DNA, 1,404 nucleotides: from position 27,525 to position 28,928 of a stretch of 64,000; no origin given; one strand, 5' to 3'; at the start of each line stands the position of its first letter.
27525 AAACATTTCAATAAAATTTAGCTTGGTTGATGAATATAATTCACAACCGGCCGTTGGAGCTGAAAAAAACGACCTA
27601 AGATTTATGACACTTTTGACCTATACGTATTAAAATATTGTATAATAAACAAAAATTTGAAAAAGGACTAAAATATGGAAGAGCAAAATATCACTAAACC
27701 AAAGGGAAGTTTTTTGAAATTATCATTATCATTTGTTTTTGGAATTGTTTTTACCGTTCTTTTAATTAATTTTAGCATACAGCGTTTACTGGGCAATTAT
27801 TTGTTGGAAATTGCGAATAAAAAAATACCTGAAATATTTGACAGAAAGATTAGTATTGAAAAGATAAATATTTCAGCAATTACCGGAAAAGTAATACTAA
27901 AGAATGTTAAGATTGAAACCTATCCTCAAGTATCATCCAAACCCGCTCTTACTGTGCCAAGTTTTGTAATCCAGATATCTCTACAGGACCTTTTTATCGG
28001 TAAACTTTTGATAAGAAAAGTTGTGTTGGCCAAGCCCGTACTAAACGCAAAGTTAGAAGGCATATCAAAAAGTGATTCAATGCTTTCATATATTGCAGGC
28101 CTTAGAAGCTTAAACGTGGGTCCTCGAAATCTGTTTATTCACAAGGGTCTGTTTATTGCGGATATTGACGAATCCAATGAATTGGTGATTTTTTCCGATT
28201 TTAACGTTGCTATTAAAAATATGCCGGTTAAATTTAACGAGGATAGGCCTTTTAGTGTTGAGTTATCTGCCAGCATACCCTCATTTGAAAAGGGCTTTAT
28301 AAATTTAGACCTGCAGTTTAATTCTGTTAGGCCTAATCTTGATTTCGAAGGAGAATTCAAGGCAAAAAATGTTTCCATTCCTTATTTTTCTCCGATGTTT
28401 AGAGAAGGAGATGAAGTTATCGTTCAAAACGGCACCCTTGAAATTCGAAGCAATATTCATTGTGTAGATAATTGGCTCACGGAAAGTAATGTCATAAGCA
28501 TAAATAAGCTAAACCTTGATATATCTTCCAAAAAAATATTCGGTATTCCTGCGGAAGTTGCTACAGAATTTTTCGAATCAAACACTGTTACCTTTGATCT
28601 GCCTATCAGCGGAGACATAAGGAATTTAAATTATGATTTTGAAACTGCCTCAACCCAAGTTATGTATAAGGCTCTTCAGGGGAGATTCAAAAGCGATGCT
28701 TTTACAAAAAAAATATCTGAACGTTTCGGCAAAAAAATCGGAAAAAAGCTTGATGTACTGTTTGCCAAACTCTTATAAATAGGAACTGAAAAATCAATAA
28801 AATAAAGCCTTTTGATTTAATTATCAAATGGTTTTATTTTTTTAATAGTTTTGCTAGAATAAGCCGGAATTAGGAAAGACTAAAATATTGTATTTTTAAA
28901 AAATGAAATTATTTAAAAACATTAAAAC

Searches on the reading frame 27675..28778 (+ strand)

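Call 19: search_protein_families(library=pfam, proteins=[window:27675-28778:+], max_evalue=0.00001)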
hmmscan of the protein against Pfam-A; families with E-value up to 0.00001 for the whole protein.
window:27675-28778:+ (367 aa): 1 family
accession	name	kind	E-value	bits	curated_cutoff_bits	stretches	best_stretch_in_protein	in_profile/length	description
PF05359.17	DUF748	-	2.9e-10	39.3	50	1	24-281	20-277/1037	Domain of Unknown Function (DUF748)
